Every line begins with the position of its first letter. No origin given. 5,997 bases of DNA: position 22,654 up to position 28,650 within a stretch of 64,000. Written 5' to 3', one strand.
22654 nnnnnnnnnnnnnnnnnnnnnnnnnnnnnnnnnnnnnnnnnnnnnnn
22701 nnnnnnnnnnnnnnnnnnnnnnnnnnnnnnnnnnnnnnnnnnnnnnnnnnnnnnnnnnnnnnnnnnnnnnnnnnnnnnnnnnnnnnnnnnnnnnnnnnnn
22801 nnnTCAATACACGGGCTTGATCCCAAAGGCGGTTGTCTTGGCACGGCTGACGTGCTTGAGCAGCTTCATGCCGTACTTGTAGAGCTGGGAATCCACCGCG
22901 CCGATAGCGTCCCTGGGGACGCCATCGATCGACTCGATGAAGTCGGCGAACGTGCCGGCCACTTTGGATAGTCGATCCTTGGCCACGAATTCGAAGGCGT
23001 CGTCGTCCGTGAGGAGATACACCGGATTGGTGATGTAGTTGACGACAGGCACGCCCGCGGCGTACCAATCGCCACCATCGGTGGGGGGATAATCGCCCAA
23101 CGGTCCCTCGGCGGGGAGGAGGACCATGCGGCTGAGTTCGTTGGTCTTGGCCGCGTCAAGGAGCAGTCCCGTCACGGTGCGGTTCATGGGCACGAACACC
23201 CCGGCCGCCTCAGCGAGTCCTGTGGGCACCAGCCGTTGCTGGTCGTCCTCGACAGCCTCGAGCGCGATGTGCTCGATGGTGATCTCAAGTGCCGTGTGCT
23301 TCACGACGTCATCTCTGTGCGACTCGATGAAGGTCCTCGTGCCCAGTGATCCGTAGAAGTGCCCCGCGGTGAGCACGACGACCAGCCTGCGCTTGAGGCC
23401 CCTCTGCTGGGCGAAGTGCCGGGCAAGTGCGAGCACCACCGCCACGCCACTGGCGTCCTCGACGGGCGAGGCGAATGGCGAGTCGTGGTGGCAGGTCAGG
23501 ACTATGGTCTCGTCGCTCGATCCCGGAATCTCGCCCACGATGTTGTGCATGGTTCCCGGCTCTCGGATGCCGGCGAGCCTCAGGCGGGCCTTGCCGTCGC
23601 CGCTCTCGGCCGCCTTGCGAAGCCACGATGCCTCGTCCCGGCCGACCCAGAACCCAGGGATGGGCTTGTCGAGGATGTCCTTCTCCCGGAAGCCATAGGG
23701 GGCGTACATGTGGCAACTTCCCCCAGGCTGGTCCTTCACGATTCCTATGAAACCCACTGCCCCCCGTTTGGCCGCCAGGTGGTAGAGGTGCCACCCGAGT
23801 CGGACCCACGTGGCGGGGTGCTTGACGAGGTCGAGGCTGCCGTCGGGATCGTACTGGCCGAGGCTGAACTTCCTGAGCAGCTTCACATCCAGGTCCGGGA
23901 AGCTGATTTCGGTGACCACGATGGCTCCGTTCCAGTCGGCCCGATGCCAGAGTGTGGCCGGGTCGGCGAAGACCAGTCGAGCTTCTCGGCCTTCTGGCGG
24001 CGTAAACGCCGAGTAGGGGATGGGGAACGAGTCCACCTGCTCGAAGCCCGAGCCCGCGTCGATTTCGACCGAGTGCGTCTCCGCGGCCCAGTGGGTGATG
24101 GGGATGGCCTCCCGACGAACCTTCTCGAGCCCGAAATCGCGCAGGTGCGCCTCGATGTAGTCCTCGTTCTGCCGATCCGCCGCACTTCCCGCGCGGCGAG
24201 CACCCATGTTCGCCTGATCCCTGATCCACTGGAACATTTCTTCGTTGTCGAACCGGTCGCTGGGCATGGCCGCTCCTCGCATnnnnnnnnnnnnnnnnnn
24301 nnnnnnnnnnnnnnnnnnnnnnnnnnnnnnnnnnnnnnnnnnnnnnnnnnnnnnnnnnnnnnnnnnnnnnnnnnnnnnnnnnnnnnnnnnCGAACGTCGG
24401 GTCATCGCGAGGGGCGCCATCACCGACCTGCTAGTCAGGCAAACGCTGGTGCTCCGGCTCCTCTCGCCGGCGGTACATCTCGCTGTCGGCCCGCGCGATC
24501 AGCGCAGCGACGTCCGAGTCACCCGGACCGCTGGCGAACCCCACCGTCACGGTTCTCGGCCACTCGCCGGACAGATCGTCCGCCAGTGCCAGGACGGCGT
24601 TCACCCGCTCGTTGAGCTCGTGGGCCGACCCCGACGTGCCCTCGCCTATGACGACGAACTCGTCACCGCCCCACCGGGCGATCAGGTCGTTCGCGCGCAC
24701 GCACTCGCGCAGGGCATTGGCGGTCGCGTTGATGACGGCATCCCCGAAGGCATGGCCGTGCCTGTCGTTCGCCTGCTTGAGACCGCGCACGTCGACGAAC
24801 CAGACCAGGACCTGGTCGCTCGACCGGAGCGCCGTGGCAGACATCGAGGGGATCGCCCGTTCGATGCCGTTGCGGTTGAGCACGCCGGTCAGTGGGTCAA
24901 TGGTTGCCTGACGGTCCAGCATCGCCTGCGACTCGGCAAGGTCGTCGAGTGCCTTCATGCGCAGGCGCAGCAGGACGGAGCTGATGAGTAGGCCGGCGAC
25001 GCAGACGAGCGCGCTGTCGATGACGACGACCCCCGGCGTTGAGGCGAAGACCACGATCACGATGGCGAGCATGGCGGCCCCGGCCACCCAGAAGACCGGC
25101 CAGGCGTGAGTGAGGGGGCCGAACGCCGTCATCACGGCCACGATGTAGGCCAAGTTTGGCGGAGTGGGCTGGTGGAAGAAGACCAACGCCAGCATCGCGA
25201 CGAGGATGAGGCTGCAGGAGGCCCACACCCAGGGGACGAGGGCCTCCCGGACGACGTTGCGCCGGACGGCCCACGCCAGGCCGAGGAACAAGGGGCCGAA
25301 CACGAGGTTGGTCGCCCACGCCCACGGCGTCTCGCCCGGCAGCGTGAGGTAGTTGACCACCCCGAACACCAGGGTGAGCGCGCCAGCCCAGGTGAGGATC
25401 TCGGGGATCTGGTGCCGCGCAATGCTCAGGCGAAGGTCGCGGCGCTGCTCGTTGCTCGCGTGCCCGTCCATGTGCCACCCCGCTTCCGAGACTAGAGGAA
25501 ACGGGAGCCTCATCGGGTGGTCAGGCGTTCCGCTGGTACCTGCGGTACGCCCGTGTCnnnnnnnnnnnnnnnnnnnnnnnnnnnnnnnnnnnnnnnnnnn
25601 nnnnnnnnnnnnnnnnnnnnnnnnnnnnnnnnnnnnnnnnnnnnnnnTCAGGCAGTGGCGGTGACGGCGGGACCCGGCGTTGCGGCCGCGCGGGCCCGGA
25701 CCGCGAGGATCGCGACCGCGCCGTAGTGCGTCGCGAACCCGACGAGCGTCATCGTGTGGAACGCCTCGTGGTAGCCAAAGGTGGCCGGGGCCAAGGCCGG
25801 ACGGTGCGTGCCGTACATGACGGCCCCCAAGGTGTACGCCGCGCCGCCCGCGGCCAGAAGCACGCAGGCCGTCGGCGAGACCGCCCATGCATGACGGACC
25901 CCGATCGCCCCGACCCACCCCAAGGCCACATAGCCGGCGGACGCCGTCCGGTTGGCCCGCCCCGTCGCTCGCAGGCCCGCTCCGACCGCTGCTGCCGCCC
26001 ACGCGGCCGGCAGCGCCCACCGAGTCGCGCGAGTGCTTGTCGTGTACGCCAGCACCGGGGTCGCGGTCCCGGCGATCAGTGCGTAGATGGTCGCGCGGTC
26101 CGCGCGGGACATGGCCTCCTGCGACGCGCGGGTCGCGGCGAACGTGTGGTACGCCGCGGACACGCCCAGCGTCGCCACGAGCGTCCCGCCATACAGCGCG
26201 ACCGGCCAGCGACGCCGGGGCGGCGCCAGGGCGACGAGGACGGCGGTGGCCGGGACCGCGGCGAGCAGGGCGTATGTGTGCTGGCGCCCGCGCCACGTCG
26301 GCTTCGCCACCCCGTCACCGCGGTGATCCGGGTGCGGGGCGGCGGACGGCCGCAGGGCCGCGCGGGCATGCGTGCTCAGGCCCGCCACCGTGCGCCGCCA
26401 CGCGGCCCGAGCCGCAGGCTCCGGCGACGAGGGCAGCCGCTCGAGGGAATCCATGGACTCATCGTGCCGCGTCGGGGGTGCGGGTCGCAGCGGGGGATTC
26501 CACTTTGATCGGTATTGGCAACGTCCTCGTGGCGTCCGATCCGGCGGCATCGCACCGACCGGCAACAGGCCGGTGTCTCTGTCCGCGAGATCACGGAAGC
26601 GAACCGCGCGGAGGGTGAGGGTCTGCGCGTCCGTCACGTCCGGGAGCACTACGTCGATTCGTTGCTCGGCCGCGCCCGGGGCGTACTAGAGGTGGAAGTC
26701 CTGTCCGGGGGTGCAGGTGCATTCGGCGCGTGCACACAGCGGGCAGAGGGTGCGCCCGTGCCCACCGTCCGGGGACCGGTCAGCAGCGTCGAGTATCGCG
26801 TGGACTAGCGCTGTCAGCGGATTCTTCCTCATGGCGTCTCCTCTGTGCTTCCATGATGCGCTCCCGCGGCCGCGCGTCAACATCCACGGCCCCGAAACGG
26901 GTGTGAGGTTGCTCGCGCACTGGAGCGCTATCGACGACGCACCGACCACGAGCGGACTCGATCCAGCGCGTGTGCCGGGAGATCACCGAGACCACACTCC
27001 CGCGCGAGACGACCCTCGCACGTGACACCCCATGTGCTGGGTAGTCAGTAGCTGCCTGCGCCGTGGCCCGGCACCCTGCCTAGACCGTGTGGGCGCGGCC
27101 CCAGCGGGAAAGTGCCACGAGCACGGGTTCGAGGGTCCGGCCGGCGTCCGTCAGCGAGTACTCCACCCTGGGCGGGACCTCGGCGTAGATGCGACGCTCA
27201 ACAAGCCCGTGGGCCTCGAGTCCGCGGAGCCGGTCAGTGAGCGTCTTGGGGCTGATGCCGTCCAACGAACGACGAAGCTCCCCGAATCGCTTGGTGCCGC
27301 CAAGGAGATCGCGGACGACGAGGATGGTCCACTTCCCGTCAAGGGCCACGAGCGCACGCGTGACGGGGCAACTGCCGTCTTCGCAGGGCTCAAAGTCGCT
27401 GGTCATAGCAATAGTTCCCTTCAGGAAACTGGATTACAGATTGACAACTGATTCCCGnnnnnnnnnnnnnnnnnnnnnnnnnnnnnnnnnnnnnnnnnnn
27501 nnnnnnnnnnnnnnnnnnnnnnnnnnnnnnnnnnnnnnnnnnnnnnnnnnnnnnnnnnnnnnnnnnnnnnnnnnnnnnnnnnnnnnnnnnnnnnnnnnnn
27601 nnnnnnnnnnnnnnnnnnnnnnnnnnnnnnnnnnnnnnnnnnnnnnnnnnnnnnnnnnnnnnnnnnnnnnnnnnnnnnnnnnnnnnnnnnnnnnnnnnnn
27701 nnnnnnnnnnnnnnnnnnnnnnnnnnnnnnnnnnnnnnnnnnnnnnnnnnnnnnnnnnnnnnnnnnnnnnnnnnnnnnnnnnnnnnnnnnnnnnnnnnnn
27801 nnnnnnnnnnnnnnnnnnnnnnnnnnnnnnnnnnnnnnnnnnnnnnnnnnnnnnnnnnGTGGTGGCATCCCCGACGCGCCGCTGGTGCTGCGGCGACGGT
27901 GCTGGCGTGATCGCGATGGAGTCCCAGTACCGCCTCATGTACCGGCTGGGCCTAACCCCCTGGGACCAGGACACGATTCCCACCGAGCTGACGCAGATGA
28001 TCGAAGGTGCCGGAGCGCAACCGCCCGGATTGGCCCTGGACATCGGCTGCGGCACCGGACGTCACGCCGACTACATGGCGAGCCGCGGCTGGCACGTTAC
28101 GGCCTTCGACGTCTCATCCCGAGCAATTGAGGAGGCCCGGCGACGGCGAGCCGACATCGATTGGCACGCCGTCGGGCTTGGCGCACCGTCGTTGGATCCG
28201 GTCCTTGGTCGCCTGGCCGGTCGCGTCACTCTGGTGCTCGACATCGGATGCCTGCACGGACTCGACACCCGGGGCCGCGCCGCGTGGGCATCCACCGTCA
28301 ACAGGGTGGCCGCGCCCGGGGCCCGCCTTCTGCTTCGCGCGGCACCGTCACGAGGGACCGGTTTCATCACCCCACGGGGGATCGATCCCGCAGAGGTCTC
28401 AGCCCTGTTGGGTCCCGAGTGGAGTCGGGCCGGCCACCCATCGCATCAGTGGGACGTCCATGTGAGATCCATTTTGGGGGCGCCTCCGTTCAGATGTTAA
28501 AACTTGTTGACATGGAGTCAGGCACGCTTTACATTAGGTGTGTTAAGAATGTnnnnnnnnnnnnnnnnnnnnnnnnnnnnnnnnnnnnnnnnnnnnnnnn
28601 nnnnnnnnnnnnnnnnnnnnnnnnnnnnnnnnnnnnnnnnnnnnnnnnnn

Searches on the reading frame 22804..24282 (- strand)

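Call 24: search_protein_families(library=pfam, proteins=[window:22804-24282:-], max_evalue=0.01)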
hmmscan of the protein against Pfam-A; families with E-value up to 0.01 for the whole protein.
window:22804-24282:- (492 aa): 2 families
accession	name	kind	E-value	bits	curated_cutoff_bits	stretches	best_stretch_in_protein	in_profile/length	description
PF04389.22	Peptidase_M28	-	3.2e-11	43.8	21.3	1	247-334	1-90/193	Peptidase family M28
PF16254.10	DUF4910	-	0.0013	18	26.6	1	241-326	52-132/247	Domain of unknown function (DUF4910)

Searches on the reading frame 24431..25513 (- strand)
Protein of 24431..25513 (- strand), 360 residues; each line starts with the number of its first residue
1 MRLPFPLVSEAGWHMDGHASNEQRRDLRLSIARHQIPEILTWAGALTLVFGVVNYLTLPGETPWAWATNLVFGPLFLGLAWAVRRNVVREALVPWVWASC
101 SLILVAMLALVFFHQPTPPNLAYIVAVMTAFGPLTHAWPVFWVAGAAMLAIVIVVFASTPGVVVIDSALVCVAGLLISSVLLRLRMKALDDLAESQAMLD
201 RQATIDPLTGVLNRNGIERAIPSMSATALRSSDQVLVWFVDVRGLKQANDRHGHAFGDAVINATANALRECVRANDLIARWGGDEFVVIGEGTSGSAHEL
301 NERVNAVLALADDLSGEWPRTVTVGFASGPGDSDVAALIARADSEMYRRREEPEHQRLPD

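Call 24: search_protein_families(library=pfam, proteins=[window:24431-25513:-], max_evalue=0.01)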
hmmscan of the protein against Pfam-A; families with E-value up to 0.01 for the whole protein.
window:24431-25513:- (360 aa): 1 family
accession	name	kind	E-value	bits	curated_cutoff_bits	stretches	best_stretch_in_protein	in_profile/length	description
PF00990.26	GGDEF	-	2e-30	106.1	23.8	1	203-353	1-158/161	Diguanylate cyclase, GGDEF domain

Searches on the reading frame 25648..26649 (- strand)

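Call 24: search_protein_families(library=pfam, proteins=[window:25648-26649:-], max_evalue=0.01)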
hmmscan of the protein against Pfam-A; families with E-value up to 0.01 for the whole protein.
window:25648-26649:- (333 aa): 1 family
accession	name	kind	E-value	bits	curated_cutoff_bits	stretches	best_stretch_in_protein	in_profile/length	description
PF03006.26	HlyIII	-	3.5e-30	105.8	26.2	1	115-309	4-224/224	Haemolysin-III related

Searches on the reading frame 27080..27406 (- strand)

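Call 24: search_protein_families(library=pfam, proteins=[window:27080-27406:-], max_evalue=0.01)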
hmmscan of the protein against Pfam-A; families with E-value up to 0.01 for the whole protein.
window:27080-27406:- (108 aa): 3 families
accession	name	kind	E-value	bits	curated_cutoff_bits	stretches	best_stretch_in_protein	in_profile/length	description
PF01638.23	HxlR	-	2.2e-31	108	20.8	1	22-106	2-86/91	HxlR-like helix-turn-helix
PF03551.20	PadR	-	0.00015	22.2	27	1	51-91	29-71/75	Transcriptional regulator PadR-like family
PF12840.13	HTH_20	-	0.00038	20.8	27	1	42-72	22-51/51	Helix-turn-helix domain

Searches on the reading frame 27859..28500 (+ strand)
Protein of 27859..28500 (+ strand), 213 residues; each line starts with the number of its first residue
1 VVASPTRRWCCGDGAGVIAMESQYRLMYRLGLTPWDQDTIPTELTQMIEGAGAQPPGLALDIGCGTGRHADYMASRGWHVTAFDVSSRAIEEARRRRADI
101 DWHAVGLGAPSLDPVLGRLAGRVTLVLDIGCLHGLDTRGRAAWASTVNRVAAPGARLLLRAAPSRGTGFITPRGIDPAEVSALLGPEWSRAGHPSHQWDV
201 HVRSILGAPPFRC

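Call 24: search_protein_families(library=pfam, proteins=[window:27859-28500:+], max_evalue=0.01)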
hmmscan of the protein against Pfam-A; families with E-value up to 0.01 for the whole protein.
window:27859-28500:+ (213 aa): 9 families
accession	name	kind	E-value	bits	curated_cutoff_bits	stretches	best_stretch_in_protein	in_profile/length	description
PF05724.17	TPMT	-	4.5e-12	46.6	26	1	28-94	10-76/218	Thiopurine S-methyltransferase (TPMT)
PF13649.12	Methyltransf_25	-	1.4e-11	45.3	27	1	60-154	2-96/97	Methyltransferase domain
PF08242.18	Methyltransf_12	-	2e-11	44.9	30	1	60-157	1-98/98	Methyltransferase domain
PF08241.18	Methyltransf_11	-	1.8e-08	35.4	21.2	1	60-157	1-93/95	Methyltransferase domain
PF13489.12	Methyltransf_23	-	3.6e-08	33.7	27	1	54-158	21-115/164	Methyltransferase domain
PF03848.20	TehB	-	2.3e-06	27.6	20.4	1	47-93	22-68/193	Tellurite resistance protein TehB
PF13847.12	Methyltransf_31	-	1.4e-05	25.3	27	1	60-98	8-49/145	Methyltransferase domain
PF05401.17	NodS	-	0.0012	19.2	24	1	52-105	40-96/201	Nodulation protein S (NodS)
PF05175.20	MTS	-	0.0014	18.7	23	1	57-98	33-76/170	Methyltransferase small domain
